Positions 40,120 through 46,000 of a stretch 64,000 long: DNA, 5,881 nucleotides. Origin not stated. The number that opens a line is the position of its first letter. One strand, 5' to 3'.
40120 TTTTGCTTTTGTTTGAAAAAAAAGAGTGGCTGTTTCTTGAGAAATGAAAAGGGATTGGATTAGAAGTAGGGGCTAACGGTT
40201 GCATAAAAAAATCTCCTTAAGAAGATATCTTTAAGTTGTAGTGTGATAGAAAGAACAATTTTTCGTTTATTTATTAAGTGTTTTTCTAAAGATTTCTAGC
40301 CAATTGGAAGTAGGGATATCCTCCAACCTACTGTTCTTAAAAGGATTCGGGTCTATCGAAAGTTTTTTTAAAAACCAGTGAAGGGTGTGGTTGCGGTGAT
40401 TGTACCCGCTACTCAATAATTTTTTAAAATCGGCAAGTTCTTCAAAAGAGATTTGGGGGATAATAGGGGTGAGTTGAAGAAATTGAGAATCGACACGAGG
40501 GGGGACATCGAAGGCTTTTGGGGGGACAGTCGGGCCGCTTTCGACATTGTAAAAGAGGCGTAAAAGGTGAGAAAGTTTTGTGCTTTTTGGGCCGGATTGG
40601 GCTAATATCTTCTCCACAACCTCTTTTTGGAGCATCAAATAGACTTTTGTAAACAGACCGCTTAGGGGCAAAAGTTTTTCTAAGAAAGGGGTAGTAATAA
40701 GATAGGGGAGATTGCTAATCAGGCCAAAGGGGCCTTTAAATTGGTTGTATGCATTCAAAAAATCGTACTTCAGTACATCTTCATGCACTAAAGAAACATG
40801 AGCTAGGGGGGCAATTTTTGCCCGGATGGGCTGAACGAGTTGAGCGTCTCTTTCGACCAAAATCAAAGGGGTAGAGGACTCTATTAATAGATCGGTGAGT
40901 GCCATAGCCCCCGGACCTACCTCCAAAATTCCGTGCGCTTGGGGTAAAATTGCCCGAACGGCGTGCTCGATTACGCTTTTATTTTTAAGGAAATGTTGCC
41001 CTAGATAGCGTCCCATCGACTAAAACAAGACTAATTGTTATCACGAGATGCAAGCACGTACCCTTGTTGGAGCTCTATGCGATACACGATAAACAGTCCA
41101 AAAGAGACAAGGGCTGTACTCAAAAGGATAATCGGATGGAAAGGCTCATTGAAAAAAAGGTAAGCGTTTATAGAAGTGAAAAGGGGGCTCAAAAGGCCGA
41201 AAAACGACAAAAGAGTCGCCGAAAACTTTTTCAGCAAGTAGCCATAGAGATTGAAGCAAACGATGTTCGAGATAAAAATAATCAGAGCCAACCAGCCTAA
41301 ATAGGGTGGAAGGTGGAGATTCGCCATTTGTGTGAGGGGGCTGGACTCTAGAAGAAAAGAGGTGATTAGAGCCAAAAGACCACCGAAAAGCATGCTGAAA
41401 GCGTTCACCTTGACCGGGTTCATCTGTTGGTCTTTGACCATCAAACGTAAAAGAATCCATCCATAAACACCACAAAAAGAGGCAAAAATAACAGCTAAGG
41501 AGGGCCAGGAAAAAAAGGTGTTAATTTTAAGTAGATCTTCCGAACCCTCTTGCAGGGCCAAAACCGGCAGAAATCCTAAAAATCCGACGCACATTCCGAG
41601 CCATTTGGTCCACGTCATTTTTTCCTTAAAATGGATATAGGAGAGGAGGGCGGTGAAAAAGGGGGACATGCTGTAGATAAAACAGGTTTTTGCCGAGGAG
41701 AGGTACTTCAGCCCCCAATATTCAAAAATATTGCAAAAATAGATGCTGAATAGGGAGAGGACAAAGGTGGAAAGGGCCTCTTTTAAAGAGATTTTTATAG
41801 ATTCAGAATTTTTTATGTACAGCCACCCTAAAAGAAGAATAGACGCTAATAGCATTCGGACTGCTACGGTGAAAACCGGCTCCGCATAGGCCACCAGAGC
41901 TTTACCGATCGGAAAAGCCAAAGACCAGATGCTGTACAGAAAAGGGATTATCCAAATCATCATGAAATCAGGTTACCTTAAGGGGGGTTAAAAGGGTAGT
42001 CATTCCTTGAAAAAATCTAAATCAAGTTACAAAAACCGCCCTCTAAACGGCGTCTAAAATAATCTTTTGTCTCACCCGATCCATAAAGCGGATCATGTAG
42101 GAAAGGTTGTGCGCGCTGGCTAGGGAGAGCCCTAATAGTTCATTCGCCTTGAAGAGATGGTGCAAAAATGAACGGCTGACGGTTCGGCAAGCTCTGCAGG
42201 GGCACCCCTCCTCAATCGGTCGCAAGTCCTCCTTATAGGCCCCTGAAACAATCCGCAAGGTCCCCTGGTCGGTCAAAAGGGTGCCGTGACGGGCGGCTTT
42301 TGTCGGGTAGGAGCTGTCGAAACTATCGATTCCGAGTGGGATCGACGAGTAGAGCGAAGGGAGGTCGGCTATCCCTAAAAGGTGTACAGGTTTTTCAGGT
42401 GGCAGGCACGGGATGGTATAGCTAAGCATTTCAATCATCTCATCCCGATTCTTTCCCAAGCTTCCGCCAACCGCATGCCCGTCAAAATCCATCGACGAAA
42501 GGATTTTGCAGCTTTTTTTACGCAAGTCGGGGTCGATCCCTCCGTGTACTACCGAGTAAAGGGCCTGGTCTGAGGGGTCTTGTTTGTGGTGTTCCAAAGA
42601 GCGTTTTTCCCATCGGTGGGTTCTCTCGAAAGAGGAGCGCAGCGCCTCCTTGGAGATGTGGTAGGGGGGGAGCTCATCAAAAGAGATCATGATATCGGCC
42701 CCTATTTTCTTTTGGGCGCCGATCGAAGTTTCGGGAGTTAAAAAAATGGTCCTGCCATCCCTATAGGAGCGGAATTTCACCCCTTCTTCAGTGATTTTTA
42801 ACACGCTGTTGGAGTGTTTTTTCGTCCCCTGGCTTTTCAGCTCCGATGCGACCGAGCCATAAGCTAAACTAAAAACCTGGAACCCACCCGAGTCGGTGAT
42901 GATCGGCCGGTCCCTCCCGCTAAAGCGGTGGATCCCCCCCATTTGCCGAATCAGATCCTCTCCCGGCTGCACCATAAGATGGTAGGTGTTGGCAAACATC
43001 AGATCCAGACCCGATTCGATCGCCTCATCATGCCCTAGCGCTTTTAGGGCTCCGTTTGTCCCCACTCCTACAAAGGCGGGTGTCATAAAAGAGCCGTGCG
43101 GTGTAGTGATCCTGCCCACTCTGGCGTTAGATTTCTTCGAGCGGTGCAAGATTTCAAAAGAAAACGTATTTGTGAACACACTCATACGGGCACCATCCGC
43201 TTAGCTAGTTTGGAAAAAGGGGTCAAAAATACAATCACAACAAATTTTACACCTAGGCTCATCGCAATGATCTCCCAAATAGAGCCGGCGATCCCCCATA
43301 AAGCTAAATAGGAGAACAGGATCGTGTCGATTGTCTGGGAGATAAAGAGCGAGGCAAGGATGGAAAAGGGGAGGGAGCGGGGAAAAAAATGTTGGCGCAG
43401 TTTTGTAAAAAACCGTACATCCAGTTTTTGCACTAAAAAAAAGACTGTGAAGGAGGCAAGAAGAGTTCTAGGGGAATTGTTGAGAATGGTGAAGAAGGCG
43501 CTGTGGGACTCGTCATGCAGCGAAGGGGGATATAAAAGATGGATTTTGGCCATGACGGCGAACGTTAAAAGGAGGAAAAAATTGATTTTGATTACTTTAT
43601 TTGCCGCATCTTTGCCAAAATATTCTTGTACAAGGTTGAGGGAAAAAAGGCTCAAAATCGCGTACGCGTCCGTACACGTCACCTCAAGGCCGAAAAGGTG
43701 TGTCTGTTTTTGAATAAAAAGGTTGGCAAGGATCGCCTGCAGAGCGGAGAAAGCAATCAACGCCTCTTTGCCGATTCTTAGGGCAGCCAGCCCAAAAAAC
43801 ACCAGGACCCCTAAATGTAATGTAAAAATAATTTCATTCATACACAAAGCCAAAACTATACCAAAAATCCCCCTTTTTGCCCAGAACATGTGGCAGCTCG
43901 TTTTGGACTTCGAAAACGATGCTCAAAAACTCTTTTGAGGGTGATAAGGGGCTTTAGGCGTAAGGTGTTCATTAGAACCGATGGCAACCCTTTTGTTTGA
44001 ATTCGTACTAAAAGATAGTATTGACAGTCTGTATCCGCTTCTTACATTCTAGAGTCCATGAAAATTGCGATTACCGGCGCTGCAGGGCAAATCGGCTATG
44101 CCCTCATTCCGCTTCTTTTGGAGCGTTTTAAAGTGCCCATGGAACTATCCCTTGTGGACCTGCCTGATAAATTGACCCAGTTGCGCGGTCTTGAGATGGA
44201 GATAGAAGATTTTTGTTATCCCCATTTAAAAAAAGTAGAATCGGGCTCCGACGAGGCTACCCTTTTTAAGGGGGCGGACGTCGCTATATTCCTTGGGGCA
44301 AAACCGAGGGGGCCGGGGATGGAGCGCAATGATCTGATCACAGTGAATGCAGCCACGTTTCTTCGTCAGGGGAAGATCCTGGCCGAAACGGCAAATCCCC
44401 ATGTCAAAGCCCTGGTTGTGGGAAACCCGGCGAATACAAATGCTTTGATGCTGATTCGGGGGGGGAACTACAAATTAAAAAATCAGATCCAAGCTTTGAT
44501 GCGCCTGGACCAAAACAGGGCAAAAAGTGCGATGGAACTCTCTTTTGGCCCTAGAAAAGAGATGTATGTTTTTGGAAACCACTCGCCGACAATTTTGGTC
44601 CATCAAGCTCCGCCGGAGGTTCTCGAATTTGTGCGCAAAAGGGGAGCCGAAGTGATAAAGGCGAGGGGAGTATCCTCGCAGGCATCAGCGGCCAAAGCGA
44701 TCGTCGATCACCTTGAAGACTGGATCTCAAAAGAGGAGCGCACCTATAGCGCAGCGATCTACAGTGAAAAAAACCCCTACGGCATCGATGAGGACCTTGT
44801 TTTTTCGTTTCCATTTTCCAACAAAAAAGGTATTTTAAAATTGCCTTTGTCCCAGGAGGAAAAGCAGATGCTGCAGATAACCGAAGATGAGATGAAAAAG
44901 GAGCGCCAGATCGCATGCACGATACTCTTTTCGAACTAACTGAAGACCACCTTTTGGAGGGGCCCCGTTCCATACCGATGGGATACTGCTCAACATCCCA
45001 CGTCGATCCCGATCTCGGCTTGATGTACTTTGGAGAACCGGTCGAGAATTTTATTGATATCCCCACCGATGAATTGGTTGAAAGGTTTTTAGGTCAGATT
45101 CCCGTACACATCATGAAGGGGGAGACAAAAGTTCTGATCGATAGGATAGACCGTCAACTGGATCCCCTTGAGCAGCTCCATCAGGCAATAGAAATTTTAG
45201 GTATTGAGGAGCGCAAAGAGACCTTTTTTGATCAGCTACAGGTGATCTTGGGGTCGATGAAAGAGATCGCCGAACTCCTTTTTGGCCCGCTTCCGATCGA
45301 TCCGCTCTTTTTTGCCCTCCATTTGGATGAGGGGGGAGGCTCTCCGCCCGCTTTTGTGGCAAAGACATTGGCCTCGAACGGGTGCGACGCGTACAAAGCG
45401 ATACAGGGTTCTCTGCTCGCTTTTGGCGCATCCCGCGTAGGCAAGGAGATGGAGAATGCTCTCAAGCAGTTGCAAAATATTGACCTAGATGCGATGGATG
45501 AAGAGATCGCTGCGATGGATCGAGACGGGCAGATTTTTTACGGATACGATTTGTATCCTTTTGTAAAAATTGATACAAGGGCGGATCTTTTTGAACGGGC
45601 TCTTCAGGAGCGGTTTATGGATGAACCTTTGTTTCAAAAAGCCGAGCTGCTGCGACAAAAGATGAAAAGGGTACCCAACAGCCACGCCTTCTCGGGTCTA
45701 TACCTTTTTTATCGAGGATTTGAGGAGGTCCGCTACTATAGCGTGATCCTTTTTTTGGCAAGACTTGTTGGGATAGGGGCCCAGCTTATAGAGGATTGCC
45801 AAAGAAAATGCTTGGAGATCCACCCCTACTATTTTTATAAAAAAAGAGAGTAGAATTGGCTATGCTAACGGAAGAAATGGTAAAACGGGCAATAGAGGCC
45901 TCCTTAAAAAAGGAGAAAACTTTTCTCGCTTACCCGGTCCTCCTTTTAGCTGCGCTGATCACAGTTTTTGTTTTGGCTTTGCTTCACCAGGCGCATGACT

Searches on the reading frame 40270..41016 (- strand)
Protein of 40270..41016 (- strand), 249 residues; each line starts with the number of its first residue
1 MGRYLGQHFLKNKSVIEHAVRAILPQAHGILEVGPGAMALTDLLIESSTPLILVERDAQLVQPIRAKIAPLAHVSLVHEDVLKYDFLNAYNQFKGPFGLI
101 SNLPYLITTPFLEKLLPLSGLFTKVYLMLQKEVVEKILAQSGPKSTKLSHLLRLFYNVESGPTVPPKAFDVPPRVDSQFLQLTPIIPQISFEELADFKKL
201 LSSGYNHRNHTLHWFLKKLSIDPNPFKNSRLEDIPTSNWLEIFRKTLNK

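Call 93: search_protein_families(library=pfam, proteins=[window:40270-41016:-], max_evalue=0.0001)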
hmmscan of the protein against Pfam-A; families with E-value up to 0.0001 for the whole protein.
window:40270-41016:- (249 aa): 1 family
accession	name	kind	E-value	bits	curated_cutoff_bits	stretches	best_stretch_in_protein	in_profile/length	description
PF00398.26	RrnaAD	-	2.7e-38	132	24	1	5-219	8-226/263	Ribosomal RNA adenine dimethylase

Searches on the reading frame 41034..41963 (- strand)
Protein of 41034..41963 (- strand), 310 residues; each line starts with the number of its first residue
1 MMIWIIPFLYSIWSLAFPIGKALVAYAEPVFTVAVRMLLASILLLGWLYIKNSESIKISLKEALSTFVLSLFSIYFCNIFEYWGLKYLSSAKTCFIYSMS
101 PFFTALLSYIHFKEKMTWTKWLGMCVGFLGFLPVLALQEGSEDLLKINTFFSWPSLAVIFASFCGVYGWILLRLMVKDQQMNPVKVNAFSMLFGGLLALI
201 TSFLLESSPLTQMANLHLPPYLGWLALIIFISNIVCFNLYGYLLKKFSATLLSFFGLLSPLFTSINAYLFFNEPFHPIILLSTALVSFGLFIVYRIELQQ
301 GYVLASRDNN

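Call 93: search_protein_families(library=pfam, proteins=[window:41034-41963:-], max_evalue=0.0001)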
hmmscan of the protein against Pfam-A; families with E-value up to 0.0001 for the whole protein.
window:41034-41963:- (310 aa): 1 family
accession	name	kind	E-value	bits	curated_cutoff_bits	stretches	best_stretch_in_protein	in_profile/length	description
PF00892.27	EamA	-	1.4e-37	129.4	28.2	2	12-132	13-131/135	EamA-like transporter family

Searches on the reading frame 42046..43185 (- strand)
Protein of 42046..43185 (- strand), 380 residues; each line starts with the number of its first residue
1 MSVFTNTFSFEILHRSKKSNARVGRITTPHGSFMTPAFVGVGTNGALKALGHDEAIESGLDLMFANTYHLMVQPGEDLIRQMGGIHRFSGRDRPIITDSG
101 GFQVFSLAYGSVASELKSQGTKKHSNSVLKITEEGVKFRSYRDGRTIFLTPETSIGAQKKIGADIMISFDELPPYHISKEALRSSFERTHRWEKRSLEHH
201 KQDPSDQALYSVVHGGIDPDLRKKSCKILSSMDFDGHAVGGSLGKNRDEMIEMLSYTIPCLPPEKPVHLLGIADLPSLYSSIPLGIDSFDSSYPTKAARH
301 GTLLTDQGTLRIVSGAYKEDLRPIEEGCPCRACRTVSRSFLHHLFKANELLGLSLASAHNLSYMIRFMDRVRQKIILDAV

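Call 19: search_protein_families(library=pfam, proteins=[window:42046-43185:-], max_evalue=0.001)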
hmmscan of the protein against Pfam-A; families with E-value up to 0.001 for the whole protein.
window:42046-43185:- (380 aa): 1 family
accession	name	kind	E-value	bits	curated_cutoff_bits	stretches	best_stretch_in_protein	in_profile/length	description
PF01702.25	TGT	-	2.4e-117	392.4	26.3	1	20-376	2-340/357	Queuine tRNA-ribosyltransferase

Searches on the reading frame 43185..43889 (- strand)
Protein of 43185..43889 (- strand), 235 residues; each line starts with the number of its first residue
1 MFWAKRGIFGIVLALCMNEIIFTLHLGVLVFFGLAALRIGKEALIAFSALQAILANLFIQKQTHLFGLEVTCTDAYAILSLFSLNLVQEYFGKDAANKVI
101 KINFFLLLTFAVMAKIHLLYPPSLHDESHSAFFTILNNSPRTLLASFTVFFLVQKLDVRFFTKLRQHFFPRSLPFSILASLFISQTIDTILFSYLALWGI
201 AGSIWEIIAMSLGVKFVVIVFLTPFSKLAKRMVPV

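Call 19: search_protein_families(library=pfam, proteins=[window:43185-43889:-], max_evalue=0.001)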
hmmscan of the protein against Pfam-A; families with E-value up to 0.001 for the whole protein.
window:43185-43889:- (235 aa): 1 family
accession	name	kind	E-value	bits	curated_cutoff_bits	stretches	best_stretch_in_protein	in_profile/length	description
PF02592.20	Vut_1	-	3.9e-25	89.4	27.2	1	79-226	9-149/152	Putative vitamin uptake transporter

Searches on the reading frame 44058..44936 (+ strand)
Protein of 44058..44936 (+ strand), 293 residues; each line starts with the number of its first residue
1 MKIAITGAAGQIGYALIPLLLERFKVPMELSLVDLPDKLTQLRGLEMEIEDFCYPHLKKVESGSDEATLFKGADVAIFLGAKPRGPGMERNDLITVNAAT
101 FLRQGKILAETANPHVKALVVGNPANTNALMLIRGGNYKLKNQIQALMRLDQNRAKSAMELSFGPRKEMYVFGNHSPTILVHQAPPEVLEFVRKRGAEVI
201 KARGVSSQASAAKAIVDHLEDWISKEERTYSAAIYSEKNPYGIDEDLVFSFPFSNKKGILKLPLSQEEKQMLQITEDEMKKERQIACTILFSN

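Call 19: search_protein_families(library=pfam, proteins=[window:44058-44936:+], max_evalue=0.001)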
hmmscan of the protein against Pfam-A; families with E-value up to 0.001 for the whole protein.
window:44058-44936:+ (293 aa): 2 families
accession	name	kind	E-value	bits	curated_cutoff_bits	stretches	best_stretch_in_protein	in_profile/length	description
PF00056.29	Ldh_1_N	-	1.5e-27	96.8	27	1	1-141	1-137/141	lactate/malate dehydrogenase, NAD binding domain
PF02866.23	Ldh_1_C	-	3.6e-20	73.1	22.6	1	189-282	68-166/174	lactate/malate dehydrogenase, alpha/beta C-terminal domain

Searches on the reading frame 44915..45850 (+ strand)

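Call 19: search_protein_families(library=pfam, proteins=[window:44915-45850:+], max_evalue=0.001)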
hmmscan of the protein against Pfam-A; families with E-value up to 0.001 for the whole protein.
window:44915-45850:+ (312 aa): 1 family
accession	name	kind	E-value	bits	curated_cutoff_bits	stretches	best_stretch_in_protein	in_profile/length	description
PF00285.26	Citrate_synt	-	1.9e-17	63.8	27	1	132-296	173-349/357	Citrate synthase, C-terminal domain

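Call 102: search_protein_families(library=ncbifam, proteins=[window:44915-45850:+], max_evalue=0.001)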
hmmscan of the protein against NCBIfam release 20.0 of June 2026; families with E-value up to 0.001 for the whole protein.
window:44915-45850:+ (312 aa): 5 families
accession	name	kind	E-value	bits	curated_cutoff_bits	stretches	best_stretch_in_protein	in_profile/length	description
NF007128.0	PRK09569.1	subfamily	7.8e-21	74.2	344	2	131-295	226-410/437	citrate (Si)-synthase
TIGR01793.1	cit_synth_euk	equivalog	5.1e-06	25.5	619.75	1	250-294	364-409/427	citrate (Si)-synthase, eukaryotic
TIGR01800.1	cit_synth_II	subfamily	5.7e-06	25.3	421.3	1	147-300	187-347/368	2-methylcitrate synthase/citrate synthase II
NF010636.0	PRK14033.1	equivalog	0.00016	20.6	479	0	146-305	196-361/376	bifunctional 2-methylcitrate synthase/citrate synthase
NF009004.0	PRK12349.1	equivalog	0.00078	18.4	508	0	146-297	194-353/372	citrate synthase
